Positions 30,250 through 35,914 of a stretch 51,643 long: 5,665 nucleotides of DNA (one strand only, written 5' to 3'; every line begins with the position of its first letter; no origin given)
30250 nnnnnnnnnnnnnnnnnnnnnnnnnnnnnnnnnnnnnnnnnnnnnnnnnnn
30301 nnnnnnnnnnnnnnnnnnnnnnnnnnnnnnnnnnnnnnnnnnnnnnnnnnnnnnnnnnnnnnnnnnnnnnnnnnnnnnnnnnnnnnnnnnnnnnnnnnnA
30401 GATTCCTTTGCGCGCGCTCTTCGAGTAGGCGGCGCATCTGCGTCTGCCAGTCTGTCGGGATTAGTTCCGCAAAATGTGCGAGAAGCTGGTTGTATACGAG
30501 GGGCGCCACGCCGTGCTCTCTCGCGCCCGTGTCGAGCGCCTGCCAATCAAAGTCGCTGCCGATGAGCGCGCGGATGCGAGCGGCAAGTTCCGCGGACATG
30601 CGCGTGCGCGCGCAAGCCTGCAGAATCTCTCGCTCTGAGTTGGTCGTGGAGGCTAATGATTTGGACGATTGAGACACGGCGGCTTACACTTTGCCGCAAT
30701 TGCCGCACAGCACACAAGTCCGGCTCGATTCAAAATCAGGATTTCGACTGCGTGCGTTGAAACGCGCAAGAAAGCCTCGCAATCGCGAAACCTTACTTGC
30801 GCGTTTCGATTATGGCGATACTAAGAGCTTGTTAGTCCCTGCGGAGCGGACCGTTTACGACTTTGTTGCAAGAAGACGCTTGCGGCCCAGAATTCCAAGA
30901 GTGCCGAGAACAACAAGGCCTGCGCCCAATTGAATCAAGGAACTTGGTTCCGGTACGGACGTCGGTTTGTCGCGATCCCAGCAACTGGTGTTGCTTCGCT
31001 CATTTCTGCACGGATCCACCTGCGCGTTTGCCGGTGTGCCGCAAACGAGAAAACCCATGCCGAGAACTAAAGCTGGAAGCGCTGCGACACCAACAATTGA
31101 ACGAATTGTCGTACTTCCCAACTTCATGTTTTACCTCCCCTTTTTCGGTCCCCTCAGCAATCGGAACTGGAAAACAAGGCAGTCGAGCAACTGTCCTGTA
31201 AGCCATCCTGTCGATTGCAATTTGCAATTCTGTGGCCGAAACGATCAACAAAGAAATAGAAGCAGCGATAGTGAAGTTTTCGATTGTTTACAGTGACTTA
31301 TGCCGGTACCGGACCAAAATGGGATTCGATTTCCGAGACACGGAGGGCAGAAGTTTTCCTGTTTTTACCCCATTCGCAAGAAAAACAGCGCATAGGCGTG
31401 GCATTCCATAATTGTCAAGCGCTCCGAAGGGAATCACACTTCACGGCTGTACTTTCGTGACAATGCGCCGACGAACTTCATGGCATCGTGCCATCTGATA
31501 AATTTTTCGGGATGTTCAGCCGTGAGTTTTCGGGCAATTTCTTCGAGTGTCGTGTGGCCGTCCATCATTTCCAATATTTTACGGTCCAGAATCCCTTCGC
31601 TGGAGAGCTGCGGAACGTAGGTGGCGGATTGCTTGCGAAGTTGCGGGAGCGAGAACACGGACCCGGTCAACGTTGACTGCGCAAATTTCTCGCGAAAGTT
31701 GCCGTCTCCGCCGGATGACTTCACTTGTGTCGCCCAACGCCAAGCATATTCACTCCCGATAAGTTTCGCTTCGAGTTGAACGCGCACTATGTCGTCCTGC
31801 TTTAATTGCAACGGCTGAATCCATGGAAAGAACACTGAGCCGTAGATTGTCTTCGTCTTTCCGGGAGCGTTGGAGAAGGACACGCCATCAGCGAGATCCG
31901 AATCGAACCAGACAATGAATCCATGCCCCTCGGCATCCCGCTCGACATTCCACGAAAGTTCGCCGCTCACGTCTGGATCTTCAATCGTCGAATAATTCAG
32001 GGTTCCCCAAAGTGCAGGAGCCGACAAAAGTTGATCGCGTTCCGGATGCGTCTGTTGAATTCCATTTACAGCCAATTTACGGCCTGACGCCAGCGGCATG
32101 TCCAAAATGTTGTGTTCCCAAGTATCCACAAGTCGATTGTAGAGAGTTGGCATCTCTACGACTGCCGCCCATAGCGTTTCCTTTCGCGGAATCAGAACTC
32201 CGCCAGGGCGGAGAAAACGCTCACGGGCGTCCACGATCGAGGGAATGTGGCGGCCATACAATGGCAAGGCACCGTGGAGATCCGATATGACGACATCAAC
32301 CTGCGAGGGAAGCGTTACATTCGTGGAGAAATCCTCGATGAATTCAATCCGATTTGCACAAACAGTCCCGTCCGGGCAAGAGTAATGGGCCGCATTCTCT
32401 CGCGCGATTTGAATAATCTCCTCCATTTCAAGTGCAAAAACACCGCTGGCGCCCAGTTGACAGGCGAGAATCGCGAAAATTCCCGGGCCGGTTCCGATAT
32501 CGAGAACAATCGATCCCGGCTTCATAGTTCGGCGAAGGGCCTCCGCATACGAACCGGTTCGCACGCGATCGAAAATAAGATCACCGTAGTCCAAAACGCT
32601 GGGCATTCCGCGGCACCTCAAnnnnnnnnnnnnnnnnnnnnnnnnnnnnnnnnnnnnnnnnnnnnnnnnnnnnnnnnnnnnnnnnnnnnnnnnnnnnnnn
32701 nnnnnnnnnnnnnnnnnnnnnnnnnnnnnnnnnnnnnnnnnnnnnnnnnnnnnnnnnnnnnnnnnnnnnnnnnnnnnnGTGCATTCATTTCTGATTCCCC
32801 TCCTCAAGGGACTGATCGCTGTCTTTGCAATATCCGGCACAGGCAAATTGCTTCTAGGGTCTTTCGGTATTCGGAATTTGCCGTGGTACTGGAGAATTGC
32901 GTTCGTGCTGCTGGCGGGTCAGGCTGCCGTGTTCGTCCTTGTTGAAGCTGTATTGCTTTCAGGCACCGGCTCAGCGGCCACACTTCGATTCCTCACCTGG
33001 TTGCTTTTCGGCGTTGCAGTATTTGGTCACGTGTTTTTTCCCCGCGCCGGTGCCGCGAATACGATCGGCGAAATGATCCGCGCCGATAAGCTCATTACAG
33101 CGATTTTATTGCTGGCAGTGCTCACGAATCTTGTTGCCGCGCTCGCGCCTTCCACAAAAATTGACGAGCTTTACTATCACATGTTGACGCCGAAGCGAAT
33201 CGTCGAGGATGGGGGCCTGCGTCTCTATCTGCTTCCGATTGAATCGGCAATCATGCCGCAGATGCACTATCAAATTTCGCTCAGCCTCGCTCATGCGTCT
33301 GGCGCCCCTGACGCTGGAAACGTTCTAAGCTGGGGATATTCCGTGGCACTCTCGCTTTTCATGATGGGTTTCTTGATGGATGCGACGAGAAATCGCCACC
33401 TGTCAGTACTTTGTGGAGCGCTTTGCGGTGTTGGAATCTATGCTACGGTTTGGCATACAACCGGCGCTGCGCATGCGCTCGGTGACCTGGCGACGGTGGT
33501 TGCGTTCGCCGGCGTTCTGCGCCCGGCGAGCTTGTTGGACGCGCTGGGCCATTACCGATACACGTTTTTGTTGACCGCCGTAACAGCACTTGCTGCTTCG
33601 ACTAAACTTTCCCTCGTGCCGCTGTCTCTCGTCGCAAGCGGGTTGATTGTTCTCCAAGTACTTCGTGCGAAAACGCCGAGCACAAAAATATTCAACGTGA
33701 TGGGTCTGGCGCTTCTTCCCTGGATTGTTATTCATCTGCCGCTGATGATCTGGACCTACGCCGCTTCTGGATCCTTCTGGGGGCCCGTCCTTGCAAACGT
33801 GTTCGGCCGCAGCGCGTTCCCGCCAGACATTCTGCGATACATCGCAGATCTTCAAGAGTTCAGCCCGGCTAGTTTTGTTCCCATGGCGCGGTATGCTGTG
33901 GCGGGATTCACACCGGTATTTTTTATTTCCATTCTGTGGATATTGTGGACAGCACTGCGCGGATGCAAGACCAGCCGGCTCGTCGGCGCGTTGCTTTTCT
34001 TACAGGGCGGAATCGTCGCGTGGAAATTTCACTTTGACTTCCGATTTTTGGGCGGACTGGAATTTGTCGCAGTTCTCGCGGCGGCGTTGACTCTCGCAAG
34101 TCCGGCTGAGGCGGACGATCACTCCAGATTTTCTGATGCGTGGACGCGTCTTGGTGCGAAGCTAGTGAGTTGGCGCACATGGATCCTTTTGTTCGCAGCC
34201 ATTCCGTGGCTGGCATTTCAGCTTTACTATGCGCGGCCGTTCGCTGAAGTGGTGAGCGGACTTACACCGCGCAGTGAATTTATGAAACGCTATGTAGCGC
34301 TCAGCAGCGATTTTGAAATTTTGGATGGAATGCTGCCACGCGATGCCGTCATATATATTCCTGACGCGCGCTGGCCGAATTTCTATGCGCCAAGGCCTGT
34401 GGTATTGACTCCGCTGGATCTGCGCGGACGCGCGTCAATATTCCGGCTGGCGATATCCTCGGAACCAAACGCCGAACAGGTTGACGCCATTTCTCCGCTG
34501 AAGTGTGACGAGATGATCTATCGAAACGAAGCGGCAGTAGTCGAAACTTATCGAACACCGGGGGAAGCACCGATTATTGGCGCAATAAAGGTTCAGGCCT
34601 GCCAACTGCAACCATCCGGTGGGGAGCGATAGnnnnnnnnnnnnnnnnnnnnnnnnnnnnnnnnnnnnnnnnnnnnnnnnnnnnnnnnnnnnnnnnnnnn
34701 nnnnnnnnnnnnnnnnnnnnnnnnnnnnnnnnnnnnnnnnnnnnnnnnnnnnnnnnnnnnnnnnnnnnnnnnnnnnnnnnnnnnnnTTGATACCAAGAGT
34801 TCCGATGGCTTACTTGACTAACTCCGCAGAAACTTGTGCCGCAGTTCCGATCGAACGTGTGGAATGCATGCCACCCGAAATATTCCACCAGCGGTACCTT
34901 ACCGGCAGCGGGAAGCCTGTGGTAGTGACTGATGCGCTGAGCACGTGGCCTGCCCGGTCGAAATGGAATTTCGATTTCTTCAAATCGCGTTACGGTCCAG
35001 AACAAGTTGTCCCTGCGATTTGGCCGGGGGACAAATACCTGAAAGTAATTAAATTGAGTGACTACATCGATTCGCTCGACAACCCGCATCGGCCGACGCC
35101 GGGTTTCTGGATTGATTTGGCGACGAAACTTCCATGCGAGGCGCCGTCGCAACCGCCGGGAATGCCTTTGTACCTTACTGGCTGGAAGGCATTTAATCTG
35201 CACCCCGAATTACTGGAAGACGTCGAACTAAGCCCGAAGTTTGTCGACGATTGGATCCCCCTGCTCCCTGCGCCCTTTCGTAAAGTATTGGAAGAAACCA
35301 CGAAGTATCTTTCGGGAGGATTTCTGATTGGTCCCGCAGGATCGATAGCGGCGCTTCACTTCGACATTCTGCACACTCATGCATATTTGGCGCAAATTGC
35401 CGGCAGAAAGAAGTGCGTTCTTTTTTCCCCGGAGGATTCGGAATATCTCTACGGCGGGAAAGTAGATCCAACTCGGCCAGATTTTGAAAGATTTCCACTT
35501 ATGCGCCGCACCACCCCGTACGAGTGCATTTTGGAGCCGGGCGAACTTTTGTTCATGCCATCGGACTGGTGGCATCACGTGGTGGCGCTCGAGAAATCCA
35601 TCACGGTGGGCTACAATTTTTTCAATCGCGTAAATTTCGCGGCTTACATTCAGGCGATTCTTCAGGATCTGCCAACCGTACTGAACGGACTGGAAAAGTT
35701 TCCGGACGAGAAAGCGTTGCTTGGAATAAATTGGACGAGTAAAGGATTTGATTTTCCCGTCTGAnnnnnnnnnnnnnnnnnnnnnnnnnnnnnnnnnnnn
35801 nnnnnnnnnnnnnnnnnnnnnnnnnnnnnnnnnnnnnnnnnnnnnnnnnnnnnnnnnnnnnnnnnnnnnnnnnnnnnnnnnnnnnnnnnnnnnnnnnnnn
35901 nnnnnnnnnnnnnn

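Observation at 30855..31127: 90-aa mini PEP-CTERM protein whose predicted mature part is only about 23 residues (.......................)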

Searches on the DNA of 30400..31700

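Call 52: search_rna_families(source=window, start=30400, end=31700, threshold=evalue, max_evalue=1)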
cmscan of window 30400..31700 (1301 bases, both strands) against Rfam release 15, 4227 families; matches with E-value up to 1: 0.
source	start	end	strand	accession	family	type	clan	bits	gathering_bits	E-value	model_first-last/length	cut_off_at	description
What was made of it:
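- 30759..30807 (-): Conserved 21-bp hairpin between the mini-gene and the NTase gene (terminator/attenuator or mRNA-stabilising stem-loop; no U-tract). No Rfam match (call 52).
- Tried and rejected: Rfam found nothing in 30400..31700 (call 52).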

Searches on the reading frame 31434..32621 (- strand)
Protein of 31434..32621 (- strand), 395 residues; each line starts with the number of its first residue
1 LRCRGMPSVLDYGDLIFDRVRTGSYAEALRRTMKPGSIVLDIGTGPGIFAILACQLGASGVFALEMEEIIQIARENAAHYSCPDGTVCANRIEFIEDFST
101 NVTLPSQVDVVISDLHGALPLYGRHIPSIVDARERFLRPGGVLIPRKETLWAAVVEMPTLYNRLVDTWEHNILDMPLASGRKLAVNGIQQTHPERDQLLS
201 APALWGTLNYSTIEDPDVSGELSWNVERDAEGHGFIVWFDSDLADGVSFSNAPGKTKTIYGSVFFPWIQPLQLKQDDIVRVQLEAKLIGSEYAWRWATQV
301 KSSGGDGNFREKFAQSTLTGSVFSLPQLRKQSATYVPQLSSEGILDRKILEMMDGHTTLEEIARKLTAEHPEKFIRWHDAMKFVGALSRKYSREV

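Call 6: search_protein_families(library=pfam, proteins=[window:31434-32621:-], max_evalue=0.01)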
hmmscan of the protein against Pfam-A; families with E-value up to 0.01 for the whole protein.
window:31434-32621:- (395 aa): 7 families
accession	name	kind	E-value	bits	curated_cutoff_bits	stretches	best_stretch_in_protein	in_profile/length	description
PF06325.19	PrmA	-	2.6e-09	37.5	22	1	27-114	153-233/296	Ribosomal protein L11 methyltransferase (PrmA)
PF22528.1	PRMT_C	-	4.6e-07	30.4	27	1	149-284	4-142/164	Arginine methyltransferase oligomerization subdomain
PF13847.12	Methyltransf_31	-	1.6e-05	25.1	27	1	35-161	3-129/145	Methyltransferase domain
PF17286.7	PRMT5_C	-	3e-05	24.5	30.3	1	219-300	64-148/167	PRMT5 oligomerisation domain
PF13649.12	Methyltransf_25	-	3.5e-05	24.8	27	1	39-141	1-97/97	Methyltransferase domain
PF01728.25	FtsJ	-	0.0011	19.3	24.1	1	31-116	15-100/181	FtsJ-like methyltransferase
PF08241.18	Methyltransf_11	-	0.0076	17.3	21.2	0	40-144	1-94/95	Methyltransferase domain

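Call 7: search_protein_families(library=ncbifam, proteins=[window:31434-32621:-], max_evalue=0.001)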
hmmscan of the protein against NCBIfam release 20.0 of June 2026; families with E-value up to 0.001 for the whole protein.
window:31434-32621:- (395 aa): 9 families
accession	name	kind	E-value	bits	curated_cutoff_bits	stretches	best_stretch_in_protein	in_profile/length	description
NF001790.0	PRK00517.3-3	equivalog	1.8e-08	34.1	269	1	27-117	114-201/262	50S ribosomal protein L11 methyltransferase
NF001785.0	PRK00517.2-2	equivalog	7.6e-08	31.8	188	1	36-96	146-207/282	50S ribosomal protein L11 methyltransferase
NF043040.1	corrin_prot_MT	hypoth_equivalog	8.4e-07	28.6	180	1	26-148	31-150/216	corrinoid protein-associated methyltransferase CpaM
NF008823.0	PRK11873.1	subfamily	1e-05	25.2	263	1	32-141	74-177/272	arsenite methyltransferase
NF041537.1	ArsM_AhpD_UU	exception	1.9e-05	23.6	510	1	32-168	73-200/345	arsenite methyltransferase/AhpD domain selenoprotein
TIGR00406.1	prmA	equivalog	3.5e-05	23.4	183.15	1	27-86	151-211/288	50S ribosomal protein L11 methyltransferase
NF011529.0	PRK14968.1-3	equivalog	0.00029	20.3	162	1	34-79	33-78/198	putative methyltransferase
TIGR03534.1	RF_mod_PrmC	equivalog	0.00031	20.3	199.1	0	33-113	84-162/253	peptide chain release factor N(5)-glutamine methyltransferase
NF047649.1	MTase_UXPK_star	exception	0.00083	18.5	460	0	33-152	75-188/283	methyltransferase/UXPK-star double selenoprotein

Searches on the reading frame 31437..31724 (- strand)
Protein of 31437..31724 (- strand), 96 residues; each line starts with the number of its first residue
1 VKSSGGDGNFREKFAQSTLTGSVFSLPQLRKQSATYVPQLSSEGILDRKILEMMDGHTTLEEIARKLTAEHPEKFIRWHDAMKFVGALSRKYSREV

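Call 81: search_protein_families(library=pfam, proteins=[window:31437-31724:-], max_evalue=10)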
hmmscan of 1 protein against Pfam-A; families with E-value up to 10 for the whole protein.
window:31437-31724:- (96 aa): 4 families
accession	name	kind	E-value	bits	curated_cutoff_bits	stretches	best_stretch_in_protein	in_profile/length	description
PF05402.18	PqqD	-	0.008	16.9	23.4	1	50-72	22-44/67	Coenzyme PQQ synthesis protein D (PqqD)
PF21782.3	PKMT_2nd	-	0.021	15.7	27.8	1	45-75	32-62/98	PKMT, C-terminal winged helix domain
PF21084.3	DUF4423_like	-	0.14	12.9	24.1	1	44-77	29-62/76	Winged Helix-turn-helix domain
PF24064.2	HTH_NPRL3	-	0.16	12.4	27.2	1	49-64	25-40/62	GATOR1 complex protein NPRL3, C-terminal HTH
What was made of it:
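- Checked: The methyltransferase's 'RRE-like tail' is only a sub-threshold PqqD/winged-helix match (E 0.008, 16.9 vs 23.4 bits; call 81).
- The methyltransferase tail has a weak PqqD/winged-helix match (call 81).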

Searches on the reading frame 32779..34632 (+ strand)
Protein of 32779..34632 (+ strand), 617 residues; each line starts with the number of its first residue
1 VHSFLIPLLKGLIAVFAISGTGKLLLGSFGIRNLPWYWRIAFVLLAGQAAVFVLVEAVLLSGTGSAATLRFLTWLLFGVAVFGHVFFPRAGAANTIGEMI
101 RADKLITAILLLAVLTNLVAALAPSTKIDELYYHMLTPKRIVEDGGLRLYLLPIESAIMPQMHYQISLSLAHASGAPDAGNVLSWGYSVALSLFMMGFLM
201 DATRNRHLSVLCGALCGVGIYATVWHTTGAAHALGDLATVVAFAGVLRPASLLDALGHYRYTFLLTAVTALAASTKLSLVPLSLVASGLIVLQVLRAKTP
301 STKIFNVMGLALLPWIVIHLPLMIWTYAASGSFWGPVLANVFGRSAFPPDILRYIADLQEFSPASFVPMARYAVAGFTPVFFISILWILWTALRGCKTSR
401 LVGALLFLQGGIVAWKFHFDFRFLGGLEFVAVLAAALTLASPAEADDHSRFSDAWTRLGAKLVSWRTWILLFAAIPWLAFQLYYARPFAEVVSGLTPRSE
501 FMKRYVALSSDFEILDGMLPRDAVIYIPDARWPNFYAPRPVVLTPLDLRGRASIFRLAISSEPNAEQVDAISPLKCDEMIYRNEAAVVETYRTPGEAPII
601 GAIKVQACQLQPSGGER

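Call 6: search_protein_families(library=pfam, proteins=[window:32779-34632:+], max_evalue=0.01)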
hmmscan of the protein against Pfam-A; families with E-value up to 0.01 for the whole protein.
window:32779-34632:+ (617 aa): 0 families

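Call 7: search_protein_families(library=ncbifam, proteins=[window:32779-34632:+], max_evalue=0.001)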
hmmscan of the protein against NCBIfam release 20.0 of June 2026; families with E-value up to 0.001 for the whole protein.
window:32779-34632:+ (617 aa): 0 families

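Call 28: search_protein_families(library=pfam, proteins=[window:32779-34632:+], max_evalue=0.1)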
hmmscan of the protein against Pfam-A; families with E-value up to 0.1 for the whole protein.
window:32779-34632:+ (617 aa): 0 families

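Call 57: search_solved_structures(query=window:32779-34632:+, max_evalue=10)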
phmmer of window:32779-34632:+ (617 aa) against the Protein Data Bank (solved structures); distinct sequences matched with E-value up to 10: 0.
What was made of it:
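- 32779..34632 (+): Context: 617-aa polytopic membrane protein of unknown family, divergently transcribed; confined to the same clade as the mini-gene. No Pfam, NCBIfam or PDB hit (calls 6, 7, 28, 57).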

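Call 87: predict_structure(protein=window:32779-34632:+)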
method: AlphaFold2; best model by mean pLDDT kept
length: 617 residues; sequences in the alignment: 1
mean_pLDDT: 41.0   pTM: 0.26
mean pLDDT of the five models: 41.0, 37.6, 35.6, 34.0, 32.5
residues with pLDDT >= 90: 0; 70-90: 0; 50-70: 44; < 50: 573
segments of 3 or more residues with pLDDT < 50: 1-8, 14-30, 52-54, 56-63, 84-86, 88-94, 96-196, 198-311, 316-318, 320-389, 391-399, 401-403, 408-430, 432-434, 436-617
pLDDT, mean of each block of 10 residues (from residue 1): 42 47 46 51 52 49 49 52 47 43 46 43 39 36 31 27 30 37 44 44 42 46 42 39 38 38 42 39 44 44 46 46 46 42 39 41 39 41 46 44 48 41 41 45 42 43 42 41 39 37 31 35 38 37 40 39 39 33 31 32 30 35
secondary structure, 60 per line:
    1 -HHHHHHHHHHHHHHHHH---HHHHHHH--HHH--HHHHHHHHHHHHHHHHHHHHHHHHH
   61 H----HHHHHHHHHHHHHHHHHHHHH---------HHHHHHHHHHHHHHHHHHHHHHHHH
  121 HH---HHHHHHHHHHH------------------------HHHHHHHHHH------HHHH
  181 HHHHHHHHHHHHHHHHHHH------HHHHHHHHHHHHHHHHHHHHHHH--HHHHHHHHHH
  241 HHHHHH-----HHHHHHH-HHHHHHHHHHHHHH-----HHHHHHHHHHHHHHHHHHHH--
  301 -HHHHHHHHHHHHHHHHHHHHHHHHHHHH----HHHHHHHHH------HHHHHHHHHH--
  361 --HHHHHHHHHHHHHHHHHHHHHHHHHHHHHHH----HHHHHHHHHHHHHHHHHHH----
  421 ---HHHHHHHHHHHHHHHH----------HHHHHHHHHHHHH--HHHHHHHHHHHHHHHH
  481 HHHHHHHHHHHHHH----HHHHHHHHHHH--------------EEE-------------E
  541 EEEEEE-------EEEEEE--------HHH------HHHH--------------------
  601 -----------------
elements in order (helices of 4 or more, strands of 3 or more residues): H2-18 H22-28 H36-61 H66-86 H96-122 H126-136 H161-170 H177-199 H206-228 H231-246 H252-258 H260-273 H279-298 H302-329 H334-342 H349-358 H363-393 H398-416 H424-439 H450-462 H465-494 H499-509 E524-526 E540-546 E554-559 H577-580
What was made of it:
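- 32779..34632 (+): The structure model is unusable (call 87).
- Tried and rejected: A single-sequence AlphaFold model was unusable (mean pLDDT 41, call 87), so no fold search was run.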

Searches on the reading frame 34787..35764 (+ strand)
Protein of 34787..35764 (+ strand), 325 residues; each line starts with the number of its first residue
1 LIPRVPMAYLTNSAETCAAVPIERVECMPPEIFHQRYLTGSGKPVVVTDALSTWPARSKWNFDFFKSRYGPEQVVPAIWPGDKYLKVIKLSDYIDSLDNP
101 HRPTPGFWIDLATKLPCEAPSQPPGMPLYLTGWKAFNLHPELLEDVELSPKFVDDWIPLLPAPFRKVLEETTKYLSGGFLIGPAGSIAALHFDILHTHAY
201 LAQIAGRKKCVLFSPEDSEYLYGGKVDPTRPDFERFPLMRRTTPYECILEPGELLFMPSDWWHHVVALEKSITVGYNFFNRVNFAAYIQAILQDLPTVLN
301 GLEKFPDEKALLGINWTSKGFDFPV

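Call 6: search_protein_families(library=pfam, proteins=[window:34787-35764:+], max_evalue=0.01)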
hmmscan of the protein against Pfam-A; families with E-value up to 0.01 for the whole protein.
window:34787-35764:+ (325 aa): 3 families
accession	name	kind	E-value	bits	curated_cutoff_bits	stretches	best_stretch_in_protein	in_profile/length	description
PF13621.12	Cupin_8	-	2.1e-32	113.4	27.4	2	176-279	133-247/252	Cupin-like domain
PF08007.18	JmjC_2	-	6e-07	29.5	22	1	187-278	37-119/127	JmjC domain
PF02373.28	JmjC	-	2.3e-05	25.2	24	1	241-278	77-114/114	JmjC domain, hydroxylase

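Call 7: search_protein_families(library=ncbifam, proteins=[window:34787-35764:+], max_evalue=0.001)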
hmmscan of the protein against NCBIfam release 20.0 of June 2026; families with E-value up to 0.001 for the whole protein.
window:34787-35764:+ (325 aa): 0 families
